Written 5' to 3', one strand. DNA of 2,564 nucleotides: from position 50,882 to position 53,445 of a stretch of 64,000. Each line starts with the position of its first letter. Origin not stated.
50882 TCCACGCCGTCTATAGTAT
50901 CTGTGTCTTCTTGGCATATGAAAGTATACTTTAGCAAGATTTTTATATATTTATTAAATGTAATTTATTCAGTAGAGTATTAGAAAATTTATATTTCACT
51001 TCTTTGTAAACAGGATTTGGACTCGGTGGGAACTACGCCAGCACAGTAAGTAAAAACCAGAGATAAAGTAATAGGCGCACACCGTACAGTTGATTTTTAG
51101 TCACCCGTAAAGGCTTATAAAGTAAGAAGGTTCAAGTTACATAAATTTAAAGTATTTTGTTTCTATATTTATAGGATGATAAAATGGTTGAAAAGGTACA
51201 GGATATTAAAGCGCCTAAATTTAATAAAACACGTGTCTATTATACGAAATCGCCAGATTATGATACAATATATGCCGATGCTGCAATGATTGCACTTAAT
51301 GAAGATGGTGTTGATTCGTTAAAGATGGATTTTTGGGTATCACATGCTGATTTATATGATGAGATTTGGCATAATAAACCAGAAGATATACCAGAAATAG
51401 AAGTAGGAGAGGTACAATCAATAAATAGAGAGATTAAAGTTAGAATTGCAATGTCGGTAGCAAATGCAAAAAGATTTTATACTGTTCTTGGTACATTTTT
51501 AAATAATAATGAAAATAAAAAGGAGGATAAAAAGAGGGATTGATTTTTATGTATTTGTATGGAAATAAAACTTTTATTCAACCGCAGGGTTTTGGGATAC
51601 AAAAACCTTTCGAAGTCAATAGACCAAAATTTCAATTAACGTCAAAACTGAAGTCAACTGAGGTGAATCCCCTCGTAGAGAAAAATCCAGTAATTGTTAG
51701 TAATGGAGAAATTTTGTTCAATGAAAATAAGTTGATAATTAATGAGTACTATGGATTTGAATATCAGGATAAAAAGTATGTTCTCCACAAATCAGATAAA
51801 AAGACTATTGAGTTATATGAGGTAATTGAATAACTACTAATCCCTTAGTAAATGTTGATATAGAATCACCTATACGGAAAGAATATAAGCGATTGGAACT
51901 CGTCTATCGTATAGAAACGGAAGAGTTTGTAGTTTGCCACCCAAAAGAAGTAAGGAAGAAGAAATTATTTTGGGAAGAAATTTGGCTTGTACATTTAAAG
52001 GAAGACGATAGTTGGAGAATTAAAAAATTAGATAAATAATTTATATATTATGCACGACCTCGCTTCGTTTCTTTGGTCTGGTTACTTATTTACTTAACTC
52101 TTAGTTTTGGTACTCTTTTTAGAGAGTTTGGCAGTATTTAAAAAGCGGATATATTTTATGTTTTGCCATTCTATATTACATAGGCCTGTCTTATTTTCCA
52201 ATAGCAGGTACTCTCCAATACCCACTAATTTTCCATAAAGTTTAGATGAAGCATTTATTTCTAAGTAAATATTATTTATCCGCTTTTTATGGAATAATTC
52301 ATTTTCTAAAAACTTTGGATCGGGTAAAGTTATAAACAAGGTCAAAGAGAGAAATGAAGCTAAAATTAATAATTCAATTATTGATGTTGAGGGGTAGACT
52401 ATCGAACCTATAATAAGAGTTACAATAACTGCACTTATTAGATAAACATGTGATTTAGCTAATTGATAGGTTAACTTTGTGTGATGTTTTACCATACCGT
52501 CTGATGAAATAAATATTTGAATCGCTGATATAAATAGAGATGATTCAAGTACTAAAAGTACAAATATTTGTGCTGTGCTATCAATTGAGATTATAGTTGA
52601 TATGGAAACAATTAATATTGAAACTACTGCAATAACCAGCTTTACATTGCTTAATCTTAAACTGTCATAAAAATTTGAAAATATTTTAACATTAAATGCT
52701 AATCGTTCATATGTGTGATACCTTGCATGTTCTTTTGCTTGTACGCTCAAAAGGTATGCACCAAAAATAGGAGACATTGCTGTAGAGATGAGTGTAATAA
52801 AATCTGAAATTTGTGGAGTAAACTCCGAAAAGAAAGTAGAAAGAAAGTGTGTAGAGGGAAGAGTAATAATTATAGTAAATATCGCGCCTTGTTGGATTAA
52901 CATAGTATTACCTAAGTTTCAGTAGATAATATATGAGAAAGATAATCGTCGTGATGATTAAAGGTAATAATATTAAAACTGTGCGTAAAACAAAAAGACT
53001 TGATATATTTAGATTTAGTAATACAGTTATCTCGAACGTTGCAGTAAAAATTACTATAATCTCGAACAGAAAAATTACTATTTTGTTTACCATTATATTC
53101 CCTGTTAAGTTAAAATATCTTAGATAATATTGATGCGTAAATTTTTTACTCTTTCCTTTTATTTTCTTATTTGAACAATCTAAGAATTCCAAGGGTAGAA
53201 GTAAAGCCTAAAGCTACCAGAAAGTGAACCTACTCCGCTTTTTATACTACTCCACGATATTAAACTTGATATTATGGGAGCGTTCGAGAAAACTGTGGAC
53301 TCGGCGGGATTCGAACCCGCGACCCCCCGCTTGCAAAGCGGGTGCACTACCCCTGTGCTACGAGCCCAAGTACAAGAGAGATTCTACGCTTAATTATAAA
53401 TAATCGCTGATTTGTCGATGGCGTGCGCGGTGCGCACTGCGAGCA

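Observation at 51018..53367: Integrase-less AT-rich insertion at the tRNA-Ala 3' end, bounded by a 14-nt direct repeat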

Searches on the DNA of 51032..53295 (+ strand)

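Call 38: search_dna_similar(query=window:51032-53295:+, collection=phages, mode=distant, max_rows=10)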
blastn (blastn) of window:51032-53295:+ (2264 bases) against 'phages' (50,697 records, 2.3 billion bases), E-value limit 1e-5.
No match.

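Call 39: search_dna_similar(query=window:51032-53295:+, collection=plasmids, mode=distant, max_rows=10)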
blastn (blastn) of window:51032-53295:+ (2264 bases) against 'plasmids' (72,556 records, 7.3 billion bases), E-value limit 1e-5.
No match.

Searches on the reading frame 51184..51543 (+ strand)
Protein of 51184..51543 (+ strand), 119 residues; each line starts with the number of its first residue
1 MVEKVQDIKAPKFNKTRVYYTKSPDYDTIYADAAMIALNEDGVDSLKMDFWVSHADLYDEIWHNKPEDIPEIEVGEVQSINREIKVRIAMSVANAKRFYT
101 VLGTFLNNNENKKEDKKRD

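Call 7: search_protein_families(library=pfam, proteins=[window:51184-51543:+], max_evalue=0.1)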
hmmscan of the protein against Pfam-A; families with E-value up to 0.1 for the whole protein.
window:51184-51543:+ (119 aa): 1 family
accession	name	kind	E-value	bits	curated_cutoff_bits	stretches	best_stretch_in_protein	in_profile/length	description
PF11950.13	DUF3467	-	0.00081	19.8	25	1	14-111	13-85/92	Protein of unknown function (DUF3467)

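Call 10: search_protein_families(library=phrogs, proteins=[window:51184-51543:+], max_evalue=0.1)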
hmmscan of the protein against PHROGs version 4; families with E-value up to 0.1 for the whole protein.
window:51184-51543:+ (119 aa): 1 family
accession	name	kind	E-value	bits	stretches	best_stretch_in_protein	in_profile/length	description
phrog_37771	-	unknown function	0.077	13.9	0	82-111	2-31/87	-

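Call 23: find_encoding_contigs(protein=window:51184-51543:+, flank=6000, max_places=10)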
Protein window:51184-51543:+ (119 aa): 10 contigs read that carry it; 6 places shown.
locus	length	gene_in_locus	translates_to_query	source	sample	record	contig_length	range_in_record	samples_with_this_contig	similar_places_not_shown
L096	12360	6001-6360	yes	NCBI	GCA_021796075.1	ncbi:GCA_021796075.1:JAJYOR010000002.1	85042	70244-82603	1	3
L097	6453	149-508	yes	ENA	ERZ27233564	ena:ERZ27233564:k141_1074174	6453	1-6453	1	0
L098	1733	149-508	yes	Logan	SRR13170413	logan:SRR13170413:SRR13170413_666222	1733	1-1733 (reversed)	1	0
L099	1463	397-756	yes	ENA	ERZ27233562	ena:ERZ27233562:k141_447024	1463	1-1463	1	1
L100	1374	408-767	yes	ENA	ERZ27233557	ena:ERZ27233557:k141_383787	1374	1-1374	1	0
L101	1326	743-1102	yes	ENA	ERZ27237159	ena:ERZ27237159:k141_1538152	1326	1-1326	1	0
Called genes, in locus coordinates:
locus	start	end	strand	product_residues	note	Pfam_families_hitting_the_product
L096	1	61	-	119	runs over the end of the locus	PF01849:NAC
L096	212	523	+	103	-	-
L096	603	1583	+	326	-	PF01145:Band_7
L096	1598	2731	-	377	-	PF13439:Glyco_transf_4 (weak), PF20706:GT4-conflict (weak), PF00534:Glycos_transf_1, PF13692:Glyco_trans_1_4, PF13524:Glyco_trans_1_2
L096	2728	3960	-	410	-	PF00884:Sulfatase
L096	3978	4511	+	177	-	PF01467:CTP_transf_like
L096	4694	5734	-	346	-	-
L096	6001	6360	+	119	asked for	-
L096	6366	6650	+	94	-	-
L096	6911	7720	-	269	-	-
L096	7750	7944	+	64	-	-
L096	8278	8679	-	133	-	-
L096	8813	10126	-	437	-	PF00753:Lactamase_B, PF23023:Anti-Pycsar_Apyc1, PF12706:Lactamase_B_2, PF16661:Lactamase_B_6, PF10996:Beta-Casp, PF07521:RMMBL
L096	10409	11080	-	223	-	-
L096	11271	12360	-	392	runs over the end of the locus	PF13439:Glyco_transf_4, PF13579:Glyco_trans_4_4, PF20706:GT4-conflict (weak), PF00534:Glycos_transf_1, PF13692:Glyco_trans_1_4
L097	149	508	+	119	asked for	-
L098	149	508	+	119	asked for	-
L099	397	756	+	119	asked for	-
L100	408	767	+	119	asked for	-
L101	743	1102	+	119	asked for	-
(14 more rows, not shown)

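Call 40: find_homologous_proteins(query=window:51184-51543:+, max_evalue=0.01)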
Query window:51184-51543:+ (119 aa): 1 proteins with E <= 0.01 among 1 candidates.
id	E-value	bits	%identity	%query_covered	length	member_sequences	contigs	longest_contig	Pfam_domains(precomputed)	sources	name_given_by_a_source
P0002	8.8e-73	260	100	100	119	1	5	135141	-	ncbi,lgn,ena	-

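Call 43: search_protein_families(library=ncbifam, proteins=[window:51184-51543:+], max_evalue=0.1)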
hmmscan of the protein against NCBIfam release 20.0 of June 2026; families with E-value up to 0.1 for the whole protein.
window:51184-51543:+ (119 aa): 0 families

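Call 44: search_protein_families(library=padloc, proteins=[window:51184-51543:+], max_evalue=0.1)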
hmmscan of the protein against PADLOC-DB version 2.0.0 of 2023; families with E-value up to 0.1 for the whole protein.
window:51184-51543:+ (119 aa): 0 families

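Call 47: find_related_loci(query=window:51184-51543:+, collection=viral_contigs, flank=10000)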
Query window:51184-51543:+ (119 aa) in viral_contigs; peptide patterns used: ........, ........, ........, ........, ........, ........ (x = any residue, [..] = any of these).
15 stretches matched a pattern, but none encodes a relative of the query by tblastn (E <= 1e-3).

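Call 53: search_protein_representatives(protein=window:51184-51543:+)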
Query: 119 residues. Proteins with E-value up to 0.001 (for the whole library): 2; up to 1e-10: 1; up to 1e-30: 1. The best 2 are listed.
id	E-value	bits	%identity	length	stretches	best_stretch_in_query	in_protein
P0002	2.8e-73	260.0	100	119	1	1-119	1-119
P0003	2.6e-06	44.2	37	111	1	14-99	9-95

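Call 55: find_encoding_contigs(protein=P0003, flank=10000, max_places=6)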
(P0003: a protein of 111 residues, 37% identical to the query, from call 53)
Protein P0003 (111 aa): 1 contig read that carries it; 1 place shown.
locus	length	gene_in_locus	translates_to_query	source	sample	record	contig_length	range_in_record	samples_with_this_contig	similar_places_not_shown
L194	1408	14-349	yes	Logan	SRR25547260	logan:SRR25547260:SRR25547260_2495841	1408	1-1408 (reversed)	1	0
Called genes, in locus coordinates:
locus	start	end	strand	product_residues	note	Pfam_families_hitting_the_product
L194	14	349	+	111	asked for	-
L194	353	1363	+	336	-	-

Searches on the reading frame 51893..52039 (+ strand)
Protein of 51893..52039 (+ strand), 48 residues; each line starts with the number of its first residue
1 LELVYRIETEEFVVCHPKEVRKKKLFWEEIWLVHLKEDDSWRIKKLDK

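Call 7: search_protein_families(library=pfam, proteins=[window:51893-52039:+], max_evalue=0.1)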
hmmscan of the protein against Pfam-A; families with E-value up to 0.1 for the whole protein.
window:51893-52039:+ (48 aa): 1 family
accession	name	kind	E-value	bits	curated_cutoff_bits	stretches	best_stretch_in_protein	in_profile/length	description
PF16218.11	Peptidase_C101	-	0.042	13.7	27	1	4-39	228-258/265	Peptidase family C101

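Call 10: search_protein_families(library=phrogs, proteins=[window:51893-52039:+], max_evalue=0.1)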
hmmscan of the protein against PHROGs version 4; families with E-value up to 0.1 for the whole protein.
window:51893-52039:+ (48 aa): 0 families

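Call 43: search_protein_families(library=ncbifam, proteins=[window:51893-52039:+], max_evalue=0.1)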
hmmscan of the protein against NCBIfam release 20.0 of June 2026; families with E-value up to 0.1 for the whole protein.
window:51893-52039:+ (48 aa): 1 family
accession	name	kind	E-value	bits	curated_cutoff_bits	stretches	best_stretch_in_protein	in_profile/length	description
NF052421.1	effector_SseE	equivalog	0.0069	16.4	110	1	2-22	34-54/124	type III secretion system effector protein SseE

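Call 44: search_protein_families(library=padloc, proteins=[window:51893-52039:+], max_evalue=0.1)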
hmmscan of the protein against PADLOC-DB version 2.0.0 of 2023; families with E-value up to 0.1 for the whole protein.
window:51893-52039:+ (48 aa): 0 families

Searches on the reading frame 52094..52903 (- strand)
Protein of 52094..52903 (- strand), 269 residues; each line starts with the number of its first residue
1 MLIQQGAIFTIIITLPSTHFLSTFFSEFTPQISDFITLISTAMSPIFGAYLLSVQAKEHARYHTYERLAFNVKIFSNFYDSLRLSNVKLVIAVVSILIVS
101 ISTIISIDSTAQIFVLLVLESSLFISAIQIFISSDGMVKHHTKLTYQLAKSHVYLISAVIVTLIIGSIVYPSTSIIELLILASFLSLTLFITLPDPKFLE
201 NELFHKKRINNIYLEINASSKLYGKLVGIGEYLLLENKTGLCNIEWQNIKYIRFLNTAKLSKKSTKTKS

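Call 7: search_protein_families(library=pfam, proteins=[window:52094-52903:-], max_evalue=0.1)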
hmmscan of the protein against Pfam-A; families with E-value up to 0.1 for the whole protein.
window:52094-52903:- (269 aa): 0 families

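Call 10: search_protein_families(library=phrogs, proteins=[window:52094-52903:-], max_evalue=0.1)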
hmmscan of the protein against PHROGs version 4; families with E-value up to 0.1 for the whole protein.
window:52094-52903:- (269 aa): 1 family
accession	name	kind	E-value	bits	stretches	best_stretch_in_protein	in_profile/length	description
phrog_1270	-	unknown function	0.012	16.6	1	155-207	9-62/67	-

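Call 22: find_encoding_contigs(protein=window:52094-52903:-, flank=6000, max_places=10)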
Protein window:52094-52903:- (269 aa): 8 contigs read that carry it; 6 places shown.
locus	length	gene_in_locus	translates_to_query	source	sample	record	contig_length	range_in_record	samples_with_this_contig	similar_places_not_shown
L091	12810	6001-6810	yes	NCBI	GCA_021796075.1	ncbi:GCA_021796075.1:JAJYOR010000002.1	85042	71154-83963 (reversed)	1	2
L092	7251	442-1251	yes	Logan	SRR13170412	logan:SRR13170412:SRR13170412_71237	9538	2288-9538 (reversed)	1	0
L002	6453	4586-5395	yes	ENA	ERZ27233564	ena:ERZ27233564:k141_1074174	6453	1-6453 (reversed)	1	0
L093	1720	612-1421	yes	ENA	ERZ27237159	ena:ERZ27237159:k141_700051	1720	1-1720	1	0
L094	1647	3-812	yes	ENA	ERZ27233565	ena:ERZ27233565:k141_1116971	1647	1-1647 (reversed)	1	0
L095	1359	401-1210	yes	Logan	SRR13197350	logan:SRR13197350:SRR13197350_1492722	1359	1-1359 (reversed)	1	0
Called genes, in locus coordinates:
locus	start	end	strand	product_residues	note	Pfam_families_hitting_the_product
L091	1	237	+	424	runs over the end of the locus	PF27218:MJ0043_C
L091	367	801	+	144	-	PF00327:Ribosomal_L30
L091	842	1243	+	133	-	PF00828:Ribosomal_L27A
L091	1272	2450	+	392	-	PF13439:Glyco_transf_4, PF13579:Glyco_trans_4_4, PF20706:GT4-conflict (weak), PF00534:Glycos_transf_1, PF13692:Glyco_trans_1_4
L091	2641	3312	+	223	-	-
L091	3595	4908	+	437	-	PF00753:Lactamase_B, PF23023:Anti-Pycsar_Apyc1, PF12706:Lactamase_B_2, PF16661:Lactamase_B_6, PF10996:Beta-Casp, PF07521:RMMBL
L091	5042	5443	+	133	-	-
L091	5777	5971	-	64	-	-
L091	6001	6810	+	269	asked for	-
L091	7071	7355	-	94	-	-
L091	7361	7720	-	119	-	-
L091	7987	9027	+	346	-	-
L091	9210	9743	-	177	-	PF01467:CTP_transf_like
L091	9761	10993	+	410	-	PF00884:Sulfatase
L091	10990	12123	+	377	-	PF13439:Glyco_transf_4 (weak), PF20706:GT4-conflict (weak), PF00534:Glycos_transf_1, PF13692:Glyco_trans_1_4, PF13524:Glyco_trans_1_2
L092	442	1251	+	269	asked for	-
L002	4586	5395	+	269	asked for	-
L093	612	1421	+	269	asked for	-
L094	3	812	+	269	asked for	?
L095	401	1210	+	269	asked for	-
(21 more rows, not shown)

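Call 27: find_homologous_proteins(query=window:52094-52903:-, max_evalue=0.01)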
Query window:52094-52903:- (269 aa): 1 proteins with E <= 0.01 among 1886 candidates.
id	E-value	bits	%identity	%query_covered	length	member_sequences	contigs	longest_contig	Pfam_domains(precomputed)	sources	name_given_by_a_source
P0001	4.9e-160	549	100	100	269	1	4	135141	-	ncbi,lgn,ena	-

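Call 43: search_protein_families(library=ncbifam, proteins=[window:52094-52903:-], max_evalue=0.1)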
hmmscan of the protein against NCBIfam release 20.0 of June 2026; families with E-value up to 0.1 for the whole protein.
window:52094-52903:- (269 aa): 1 family
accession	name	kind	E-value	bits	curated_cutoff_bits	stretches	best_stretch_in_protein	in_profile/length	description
NF000084.1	amicyc_ac_ApmA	equivalog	0.0069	16.1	550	1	64-171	87-185/274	aminocyclitol acetyltransferase ApmA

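Call 44: search_protein_families(library=padloc, proteins=[window:52094-52903:-], max_evalue=0.1)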
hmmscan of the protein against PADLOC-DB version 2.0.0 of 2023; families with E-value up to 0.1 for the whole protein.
window:52094-52903:- (269 aa): 0 families

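Call 46: find_related_loci(query=window:52094-52903:-, collection=viral_contigs, flank=10000)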
Query window:52094-52903:- (269 aa) in viral_contigs; peptide patterns used: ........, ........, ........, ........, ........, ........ (x = any residue, [..] = any of these).
10 stretches matched a pattern, but none encodes a relative of the query by tblastn (E <= 1e-3).

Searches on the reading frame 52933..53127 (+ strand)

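Call 43: search_protein_families(library=ncbifam, proteins=[window:52933-53127:+], max_evalue=0.1)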
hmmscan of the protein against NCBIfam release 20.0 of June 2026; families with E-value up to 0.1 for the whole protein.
window:52933-53127:+ (64 aa): 1 family
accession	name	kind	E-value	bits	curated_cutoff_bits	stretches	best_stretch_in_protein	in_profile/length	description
NF004627.0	PRK05968.1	subfamily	0.069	12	508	1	5-63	96-153/389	hypothetical protein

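Call 44: search_protein_families(library=padloc, proteins=[window:52933-53127:+], max_evalue=0.1)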
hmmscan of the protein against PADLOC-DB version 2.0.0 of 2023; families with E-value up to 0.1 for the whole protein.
window:52933-53127:+ (64 aa): 0 families
